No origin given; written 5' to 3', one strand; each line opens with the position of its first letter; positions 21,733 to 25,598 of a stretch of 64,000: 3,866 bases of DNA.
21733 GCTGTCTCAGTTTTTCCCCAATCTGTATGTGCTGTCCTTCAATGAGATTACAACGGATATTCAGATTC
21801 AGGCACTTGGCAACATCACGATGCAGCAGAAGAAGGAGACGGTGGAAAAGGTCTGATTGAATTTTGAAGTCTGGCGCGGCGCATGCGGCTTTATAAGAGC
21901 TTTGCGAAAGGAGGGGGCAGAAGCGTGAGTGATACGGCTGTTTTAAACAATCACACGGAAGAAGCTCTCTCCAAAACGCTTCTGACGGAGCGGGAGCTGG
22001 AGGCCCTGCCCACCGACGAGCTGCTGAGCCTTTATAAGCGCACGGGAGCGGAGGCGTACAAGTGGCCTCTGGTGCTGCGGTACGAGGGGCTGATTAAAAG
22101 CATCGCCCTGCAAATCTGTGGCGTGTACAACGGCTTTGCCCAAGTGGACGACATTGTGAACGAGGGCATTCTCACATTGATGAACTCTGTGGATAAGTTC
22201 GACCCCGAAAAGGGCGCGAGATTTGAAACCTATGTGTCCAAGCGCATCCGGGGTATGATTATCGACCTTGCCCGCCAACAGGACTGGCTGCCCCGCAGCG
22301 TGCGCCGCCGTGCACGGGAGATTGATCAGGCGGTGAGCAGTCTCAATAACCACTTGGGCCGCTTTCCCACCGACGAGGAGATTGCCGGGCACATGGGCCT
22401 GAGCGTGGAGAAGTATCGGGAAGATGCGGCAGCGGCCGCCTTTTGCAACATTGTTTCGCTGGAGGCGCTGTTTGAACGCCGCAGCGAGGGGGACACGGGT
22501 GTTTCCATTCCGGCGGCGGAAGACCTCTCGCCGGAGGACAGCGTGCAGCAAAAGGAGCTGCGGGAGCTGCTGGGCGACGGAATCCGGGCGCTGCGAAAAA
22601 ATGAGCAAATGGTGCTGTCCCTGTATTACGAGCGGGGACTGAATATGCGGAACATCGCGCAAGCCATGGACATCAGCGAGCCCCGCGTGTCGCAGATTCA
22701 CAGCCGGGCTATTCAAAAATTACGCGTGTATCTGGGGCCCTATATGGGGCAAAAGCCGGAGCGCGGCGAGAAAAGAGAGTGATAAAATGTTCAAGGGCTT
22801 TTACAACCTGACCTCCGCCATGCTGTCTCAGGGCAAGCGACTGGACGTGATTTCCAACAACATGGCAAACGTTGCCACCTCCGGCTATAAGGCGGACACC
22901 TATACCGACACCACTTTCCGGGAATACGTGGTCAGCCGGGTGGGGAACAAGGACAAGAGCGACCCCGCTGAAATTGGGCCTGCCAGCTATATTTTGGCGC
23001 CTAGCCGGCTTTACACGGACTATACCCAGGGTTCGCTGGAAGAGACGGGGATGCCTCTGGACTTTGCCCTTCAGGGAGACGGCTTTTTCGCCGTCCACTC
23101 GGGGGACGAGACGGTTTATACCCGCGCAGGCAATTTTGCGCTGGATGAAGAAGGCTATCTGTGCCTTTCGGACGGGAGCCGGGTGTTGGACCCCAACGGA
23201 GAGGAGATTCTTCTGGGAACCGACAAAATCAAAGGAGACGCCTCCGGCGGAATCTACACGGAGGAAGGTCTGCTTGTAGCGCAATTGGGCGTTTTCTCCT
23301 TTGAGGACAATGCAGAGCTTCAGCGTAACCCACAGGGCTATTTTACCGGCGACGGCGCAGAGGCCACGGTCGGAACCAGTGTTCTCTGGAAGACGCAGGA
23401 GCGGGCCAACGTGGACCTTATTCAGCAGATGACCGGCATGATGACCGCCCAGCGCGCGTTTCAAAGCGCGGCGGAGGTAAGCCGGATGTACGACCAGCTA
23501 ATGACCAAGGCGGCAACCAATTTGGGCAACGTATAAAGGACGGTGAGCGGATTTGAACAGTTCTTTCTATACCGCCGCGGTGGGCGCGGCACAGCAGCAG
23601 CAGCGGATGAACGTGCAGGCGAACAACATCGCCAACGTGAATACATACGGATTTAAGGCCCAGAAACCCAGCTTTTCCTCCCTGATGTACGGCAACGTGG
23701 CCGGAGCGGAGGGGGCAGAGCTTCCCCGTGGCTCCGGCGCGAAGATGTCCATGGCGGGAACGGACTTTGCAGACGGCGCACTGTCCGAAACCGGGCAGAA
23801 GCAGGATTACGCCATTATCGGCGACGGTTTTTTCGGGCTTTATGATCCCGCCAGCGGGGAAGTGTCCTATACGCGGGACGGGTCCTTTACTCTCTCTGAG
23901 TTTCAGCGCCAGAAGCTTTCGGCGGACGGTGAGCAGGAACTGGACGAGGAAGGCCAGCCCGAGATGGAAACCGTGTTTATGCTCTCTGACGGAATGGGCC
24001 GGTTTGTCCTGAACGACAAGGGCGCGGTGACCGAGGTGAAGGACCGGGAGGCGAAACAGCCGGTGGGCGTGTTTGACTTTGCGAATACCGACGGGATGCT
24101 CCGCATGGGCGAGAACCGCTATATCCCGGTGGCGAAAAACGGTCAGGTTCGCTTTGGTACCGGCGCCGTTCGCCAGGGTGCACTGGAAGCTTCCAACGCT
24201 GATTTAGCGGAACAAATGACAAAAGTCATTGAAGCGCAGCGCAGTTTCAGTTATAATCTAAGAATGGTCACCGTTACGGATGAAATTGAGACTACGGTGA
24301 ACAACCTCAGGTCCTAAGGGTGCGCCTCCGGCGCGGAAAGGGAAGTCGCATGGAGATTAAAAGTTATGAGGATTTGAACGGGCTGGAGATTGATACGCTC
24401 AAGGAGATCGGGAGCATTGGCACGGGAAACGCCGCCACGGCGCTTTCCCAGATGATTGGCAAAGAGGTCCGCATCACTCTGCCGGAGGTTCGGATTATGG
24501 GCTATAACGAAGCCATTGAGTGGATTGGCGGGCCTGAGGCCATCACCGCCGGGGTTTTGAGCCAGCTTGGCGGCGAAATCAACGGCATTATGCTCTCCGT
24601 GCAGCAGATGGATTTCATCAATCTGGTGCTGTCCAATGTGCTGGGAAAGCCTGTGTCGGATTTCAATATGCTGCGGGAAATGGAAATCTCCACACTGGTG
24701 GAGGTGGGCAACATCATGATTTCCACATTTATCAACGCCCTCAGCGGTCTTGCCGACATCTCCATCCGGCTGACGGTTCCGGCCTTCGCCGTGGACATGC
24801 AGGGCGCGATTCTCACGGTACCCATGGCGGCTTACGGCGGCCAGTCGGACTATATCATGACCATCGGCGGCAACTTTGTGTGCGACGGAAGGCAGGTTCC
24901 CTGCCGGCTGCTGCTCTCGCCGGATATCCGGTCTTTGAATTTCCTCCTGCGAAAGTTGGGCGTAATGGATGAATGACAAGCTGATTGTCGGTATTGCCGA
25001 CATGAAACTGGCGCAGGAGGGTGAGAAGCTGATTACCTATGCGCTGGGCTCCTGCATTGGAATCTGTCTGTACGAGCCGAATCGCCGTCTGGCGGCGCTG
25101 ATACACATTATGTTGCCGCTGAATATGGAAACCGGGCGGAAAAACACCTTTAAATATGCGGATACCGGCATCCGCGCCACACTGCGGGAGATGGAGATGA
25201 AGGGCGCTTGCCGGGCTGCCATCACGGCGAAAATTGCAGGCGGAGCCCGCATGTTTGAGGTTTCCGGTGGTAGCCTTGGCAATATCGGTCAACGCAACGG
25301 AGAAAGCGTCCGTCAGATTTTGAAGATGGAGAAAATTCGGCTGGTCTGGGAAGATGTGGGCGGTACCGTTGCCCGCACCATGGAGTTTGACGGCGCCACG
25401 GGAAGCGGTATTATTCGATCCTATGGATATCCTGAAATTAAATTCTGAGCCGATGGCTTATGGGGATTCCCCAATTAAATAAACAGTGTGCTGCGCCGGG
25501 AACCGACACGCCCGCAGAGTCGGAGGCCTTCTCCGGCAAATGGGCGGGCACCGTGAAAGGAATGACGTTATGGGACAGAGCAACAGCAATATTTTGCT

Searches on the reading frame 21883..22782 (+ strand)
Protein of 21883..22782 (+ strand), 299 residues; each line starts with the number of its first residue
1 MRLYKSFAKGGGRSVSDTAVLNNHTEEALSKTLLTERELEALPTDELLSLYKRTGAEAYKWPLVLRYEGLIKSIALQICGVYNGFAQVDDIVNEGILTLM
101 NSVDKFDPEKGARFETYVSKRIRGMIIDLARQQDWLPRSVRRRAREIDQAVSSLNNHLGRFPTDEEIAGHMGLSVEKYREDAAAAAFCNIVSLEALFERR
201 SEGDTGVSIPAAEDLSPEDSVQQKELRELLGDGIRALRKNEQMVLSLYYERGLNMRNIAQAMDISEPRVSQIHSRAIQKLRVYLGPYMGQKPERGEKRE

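Call 8: search_protein_families(library=pfam, proteins=[window:21883-22782:+], max_evalue=0.001)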
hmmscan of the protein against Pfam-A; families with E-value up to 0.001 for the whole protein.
window:21883-22782:+ (299 aa): 4 families
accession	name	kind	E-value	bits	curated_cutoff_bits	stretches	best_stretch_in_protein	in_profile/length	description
PF04542.20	Sigma70_r2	-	2.6e-15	56.4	24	1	63-135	1-70/71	Sigma-70 region 2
PF04545.22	Sigma70_r4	-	4e-14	52.3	24.1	1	235-281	3-49/50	Sigma-70, region 4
PF04539.22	Sigma70_r3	-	1e-10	42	25.3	1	144-199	3-58/78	Sigma-70 region 3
PF08281.18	Sigma70_r4_2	-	6e-06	26.2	25.7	1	230-280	4-54/54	Sigma-70, region 4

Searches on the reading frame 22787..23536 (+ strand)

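Call 8: search_protein_families(library=pfam, proteins=[window:22787-23536:+], max_evalue=0.001)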
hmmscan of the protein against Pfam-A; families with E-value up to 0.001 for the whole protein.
window:22787-23536:+ (249 aa): 3 families
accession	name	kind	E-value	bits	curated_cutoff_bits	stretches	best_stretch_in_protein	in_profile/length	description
PF22692.1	LlgE_F_G_D1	-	5.6e-13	49.3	27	1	94-135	1-43/64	Flagellar hook protein FlgE/F/G D1 domain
PF06429.18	Flg_bbr_C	-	4.8e-09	36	23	1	205-243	6-44/46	Flagellar basal body rod FlgEFG protein C-terminal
PF00460.25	Flg_bb_rod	-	3e-07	30.7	20.7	1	5-35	1-31/31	Flagella basal body rod protein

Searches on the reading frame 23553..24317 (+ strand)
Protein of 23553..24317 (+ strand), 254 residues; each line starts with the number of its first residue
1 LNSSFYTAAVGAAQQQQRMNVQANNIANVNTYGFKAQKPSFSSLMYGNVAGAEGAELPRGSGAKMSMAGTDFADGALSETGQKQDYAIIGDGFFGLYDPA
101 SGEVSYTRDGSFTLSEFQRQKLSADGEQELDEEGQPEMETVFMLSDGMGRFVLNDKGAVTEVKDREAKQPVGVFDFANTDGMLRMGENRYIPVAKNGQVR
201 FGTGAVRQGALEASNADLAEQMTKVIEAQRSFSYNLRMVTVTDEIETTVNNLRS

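Call 8: search_protein_families(library=pfam, proteins=[window:23553-24317:+], max_evalue=0.001)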
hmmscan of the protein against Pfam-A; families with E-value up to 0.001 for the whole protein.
window:23553-24317:+ (254 aa): 3 families
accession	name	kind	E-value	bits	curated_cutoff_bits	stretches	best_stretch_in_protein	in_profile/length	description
PF06429.18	Flg_bbr_C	-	4.5e-13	48.9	23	1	207-252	1-46/46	Flagellar basal body rod FlgEFG protein C-terminal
PF00460.25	Flg_bb_rod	-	3.2e-09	37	20.7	1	5-35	1-31/31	Flagella basal body rod protein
PF22692.1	LlgE_F_G_D1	-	6.8e-07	29.8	27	1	87-116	1-29/64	Flagellar hook protein FlgE/F/G D1 domain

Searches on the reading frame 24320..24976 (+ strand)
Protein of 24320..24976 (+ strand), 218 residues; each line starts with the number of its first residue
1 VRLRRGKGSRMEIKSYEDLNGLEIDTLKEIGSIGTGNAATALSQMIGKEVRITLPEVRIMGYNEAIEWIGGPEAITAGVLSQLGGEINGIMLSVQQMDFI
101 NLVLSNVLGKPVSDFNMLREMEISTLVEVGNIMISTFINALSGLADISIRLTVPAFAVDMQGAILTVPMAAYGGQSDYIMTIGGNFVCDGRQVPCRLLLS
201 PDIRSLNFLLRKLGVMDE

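Call 8: search_protein_families(library=pfam, proteins=[window:24320-24976:+], max_evalue=0.001)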
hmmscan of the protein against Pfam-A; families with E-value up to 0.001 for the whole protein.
window:24320-24976:+ (218 aa): 1 family
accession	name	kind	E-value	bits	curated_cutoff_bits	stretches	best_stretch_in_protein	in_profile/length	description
PF04509.17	CheC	-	8.6e-17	61.2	22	2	23-57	2-36/38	CheC-like family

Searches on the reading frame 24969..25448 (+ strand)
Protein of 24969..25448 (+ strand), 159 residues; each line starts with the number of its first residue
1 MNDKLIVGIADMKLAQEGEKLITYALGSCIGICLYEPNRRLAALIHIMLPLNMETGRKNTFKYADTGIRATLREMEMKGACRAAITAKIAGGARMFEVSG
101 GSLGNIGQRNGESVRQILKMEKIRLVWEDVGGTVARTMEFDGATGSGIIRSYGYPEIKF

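Call 8: search_protein_families(library=pfam, proteins=[window:24969-25448:+], max_evalue=0.001)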
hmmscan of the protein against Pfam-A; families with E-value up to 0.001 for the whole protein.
window:24969-25448:+ (159 aa): 1 family
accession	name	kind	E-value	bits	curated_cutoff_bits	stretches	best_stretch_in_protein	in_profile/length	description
PF03975.18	CheD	-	3.6e-28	98.3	25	1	48-150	1-107/108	CheD chemotactic sensory transduction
